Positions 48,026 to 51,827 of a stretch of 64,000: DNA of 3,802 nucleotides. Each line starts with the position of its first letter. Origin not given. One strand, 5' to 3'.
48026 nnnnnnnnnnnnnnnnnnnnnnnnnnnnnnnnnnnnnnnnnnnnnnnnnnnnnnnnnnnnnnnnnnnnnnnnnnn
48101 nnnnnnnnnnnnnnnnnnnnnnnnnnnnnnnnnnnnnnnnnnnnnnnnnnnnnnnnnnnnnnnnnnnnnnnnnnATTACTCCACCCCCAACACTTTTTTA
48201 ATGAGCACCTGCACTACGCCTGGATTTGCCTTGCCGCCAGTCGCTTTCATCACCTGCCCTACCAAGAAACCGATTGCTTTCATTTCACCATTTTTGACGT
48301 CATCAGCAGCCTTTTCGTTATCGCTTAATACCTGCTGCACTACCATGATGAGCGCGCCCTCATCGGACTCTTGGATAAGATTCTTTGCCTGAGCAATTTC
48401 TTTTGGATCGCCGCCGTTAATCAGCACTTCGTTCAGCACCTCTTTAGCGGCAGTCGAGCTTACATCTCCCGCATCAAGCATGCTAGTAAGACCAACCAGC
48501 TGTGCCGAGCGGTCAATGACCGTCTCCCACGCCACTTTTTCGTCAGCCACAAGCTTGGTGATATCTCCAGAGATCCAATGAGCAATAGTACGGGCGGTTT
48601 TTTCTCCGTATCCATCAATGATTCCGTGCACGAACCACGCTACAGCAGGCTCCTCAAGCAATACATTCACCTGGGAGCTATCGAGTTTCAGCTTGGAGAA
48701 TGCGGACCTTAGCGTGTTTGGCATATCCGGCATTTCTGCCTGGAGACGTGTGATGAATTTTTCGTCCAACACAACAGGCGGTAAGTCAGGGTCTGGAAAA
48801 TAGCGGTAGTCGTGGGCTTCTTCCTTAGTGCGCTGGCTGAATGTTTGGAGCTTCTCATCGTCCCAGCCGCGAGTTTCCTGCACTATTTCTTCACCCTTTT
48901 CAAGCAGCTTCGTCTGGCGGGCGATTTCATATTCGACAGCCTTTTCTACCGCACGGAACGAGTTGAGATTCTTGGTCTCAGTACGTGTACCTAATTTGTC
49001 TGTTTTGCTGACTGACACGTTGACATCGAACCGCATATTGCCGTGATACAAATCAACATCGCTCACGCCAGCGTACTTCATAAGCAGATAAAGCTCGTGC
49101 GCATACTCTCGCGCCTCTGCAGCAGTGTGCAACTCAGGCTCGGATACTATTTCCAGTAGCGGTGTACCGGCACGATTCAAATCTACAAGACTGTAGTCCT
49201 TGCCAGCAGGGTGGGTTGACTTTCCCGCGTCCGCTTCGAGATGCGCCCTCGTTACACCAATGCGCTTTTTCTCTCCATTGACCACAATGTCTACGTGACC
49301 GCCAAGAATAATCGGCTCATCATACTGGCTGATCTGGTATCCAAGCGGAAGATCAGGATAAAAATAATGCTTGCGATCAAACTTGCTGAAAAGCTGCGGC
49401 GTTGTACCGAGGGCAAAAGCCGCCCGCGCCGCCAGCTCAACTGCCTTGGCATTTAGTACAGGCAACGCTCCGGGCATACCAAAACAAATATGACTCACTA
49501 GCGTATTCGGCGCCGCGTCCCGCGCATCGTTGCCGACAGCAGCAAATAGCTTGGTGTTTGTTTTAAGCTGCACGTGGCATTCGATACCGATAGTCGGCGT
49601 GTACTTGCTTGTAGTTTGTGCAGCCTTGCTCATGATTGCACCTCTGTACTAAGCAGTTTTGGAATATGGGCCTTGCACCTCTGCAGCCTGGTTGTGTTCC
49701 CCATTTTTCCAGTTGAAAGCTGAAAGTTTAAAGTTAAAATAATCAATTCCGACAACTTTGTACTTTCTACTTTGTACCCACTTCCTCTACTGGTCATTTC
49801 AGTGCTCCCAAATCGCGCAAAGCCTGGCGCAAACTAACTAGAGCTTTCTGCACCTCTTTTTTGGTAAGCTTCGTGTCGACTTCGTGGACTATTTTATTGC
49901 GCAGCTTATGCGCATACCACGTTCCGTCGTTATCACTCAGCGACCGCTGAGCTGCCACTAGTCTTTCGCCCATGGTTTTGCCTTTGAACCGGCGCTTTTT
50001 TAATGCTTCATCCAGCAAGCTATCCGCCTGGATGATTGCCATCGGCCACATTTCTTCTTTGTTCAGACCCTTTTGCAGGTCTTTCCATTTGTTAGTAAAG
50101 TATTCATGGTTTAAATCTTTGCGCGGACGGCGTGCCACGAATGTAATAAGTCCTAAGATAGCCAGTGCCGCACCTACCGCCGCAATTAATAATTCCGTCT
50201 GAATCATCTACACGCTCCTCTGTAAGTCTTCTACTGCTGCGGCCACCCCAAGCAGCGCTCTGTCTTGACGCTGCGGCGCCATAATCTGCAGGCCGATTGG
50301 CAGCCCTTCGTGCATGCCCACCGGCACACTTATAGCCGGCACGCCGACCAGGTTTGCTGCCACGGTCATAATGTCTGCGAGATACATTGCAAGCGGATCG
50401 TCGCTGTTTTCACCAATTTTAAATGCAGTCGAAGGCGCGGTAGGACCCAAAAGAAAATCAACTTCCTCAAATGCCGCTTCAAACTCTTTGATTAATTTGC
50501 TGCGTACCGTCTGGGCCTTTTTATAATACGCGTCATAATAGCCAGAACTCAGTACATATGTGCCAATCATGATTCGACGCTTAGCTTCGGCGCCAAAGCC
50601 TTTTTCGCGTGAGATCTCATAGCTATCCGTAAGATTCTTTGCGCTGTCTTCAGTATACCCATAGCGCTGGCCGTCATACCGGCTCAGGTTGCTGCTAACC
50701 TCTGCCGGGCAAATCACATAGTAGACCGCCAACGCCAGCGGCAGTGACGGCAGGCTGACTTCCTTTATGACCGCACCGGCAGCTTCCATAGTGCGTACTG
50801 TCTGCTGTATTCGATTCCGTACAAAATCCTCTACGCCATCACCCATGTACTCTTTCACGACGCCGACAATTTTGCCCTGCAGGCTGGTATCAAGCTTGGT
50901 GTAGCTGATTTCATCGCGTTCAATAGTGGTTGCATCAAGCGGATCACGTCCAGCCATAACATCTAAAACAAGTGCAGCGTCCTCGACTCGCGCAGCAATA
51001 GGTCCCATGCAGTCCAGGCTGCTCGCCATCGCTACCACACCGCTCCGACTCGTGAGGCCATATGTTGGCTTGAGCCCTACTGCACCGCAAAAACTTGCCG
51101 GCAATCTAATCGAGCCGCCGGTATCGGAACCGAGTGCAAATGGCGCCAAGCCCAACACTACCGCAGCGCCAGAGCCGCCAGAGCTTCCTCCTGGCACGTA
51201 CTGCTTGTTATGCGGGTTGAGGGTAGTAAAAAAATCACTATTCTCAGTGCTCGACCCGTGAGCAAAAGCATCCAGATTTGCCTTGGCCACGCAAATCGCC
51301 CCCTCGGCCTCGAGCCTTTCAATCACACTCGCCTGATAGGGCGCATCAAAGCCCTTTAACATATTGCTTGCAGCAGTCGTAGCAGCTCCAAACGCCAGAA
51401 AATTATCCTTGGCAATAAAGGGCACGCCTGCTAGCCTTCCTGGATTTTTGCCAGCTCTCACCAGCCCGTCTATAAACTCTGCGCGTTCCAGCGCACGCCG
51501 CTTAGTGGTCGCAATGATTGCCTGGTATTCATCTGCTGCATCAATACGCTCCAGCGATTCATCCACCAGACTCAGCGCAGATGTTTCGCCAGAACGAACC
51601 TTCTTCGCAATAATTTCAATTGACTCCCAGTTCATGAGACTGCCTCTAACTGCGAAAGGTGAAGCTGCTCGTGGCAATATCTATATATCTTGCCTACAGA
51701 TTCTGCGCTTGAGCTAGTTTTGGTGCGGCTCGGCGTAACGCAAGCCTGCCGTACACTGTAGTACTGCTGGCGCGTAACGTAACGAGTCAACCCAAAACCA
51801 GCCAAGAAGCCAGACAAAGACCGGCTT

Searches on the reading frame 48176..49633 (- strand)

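Call 12: search_protein_families(library=ncbifam, proteins=[window:48176-49633:-])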
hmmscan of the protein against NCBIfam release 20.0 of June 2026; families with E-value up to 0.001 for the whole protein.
window:48176-49633:- (485 aa): 9 families
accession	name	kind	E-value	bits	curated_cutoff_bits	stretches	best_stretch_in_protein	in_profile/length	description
NF004012.0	PRK05477.1-2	equivalog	5.4e-168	559.7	338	1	10-483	3-479/481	Asp-tRNA(Asn)/Glu-tRNA(Gln) amidotransferase subunit GatB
NF004014.0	PRK05477.1-4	equivalog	3.2e-160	534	414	1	10-482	2-474/475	Asp-tRNA(Asn)/Glu-tRNA(Gln) amidotransferase subunit GatB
TIGR00133.1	gatB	equivalog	3.7e-150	500.6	314.8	1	10-482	3-480/481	Asp-tRNA(Asn)/Glu-tRNA(Gln) amidotransferase subunit GatB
NF004015.0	PRK05477.1-5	equivalog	1.7e-145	485.4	628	1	6-483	10-487/488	Asp-tRNA(Asn)/Glu-tRNA(Gln) amidotransferase subunit GatB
NF004011.1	PRK05477.1-1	equivalog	6.6e-137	457.1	680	1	11-480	3-471/475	Asp-tRNA(Asn)/Glu-tRNA(Gln) amidotransferase subunit GatB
NF004013.0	PRK05477.1-3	equivalog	1.1e-133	446.3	653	1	6-481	12-498/501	Asp-tRNA(Asn)/Glu-tRNA(Gln) amidotransferase subunit GatB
NF003107.0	PRK04028.1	equivalog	1.1e-37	129.8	456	2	117-253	144-273/630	Glu-tRNA(Gln) amidotransferase subunit GatE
NF011291.0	PRK14703.1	equivalog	6.1e-31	107.4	681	1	309-482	600-767/769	glutamine--tRNA ligase/YqeY domain fusion protein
TIGR00134.1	gatE_arch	equivalog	3.1e-30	105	319.55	2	118-252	143-270/622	Glu-tRNA(Gln) amidotransferase subunit GatE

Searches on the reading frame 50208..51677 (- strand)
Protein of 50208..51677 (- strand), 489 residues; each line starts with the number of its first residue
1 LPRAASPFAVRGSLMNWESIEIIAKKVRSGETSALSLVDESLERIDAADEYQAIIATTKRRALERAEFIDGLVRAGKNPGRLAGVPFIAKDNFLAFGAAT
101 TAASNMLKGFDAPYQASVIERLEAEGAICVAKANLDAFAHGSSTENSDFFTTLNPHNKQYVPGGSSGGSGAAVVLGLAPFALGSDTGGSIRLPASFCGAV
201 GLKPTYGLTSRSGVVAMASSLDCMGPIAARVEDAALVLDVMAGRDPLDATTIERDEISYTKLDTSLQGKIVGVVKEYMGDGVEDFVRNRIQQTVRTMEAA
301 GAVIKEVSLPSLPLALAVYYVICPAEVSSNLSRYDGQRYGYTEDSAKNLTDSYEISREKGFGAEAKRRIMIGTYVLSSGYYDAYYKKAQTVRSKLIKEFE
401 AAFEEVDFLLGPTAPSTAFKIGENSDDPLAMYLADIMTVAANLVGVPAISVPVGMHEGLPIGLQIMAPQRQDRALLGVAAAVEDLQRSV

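Call 12: search_protein_families(library=ncbifam, proteins=[window:50208-51677:-])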
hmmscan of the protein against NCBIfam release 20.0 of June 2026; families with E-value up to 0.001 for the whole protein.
window:50208-51677:- (489 aa): 26 families (the best 25 are shown)
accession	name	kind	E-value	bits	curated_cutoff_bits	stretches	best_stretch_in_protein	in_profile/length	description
TIGR00132.1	gatA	equivalog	2e-165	551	481.1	1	26-484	4-462/466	Asp-tRNA(Asn)/Glu-tRNA(Gln) amidotransferase subunit GatA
NF006631.0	PRK09201.1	equivalog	1e-89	301.5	461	1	17-484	6-453/466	AtzE family amidohydrolase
TIGR02715.1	amido_AtzE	subfamily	6.3e-86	289.1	425.75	1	22-484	4-446/452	AtzE family amidohydrolase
NF005688.0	PRK07488.1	equivalog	4.3e-85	286.4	532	1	18-485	11-465/474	indoleacetamide hydrolase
NF005565.0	PRK07235.1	subfamily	2.3e-82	277.3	545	1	75-485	81-500/506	amidase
NF005517.0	PRK07139.1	equivalog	4.8e-75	253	546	1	78-485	33-432/439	amidase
NF004815.0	PRK06169.1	equivalog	2.2e-70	237.5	506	2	24-309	16-303/471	amidase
NF005687.0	PRK07487.1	subfamily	5.9e-70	236.4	428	1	16-485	7-455/468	amidase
NF006006.0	PRK08137.1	equivalog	2e-68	231.5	534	1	18-484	34-509/529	amidase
NF005460.0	PRK07056.1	subfamily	2.6e-68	231.1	447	2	17-312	7-297/457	amidase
NF004766.0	PRK06102.1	equivalog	3.3e-66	224.3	559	2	17-313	7-294/455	amidase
NF006043.0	PRK08186.1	subfamily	4e-66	223.7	487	2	19-312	8-296/600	allophanate hydrolase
NF004816.0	PRK06170.1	equivalog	1e-64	219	503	1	15-484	9-480/493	amidase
NF005450.0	PRK07042.1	equivalog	3.7e-62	210.3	458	2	24-308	13-295/464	amidase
NF005686.0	PRK07486.1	subfamily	5.2e-60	203.5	465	2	22-309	18-310/486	amidase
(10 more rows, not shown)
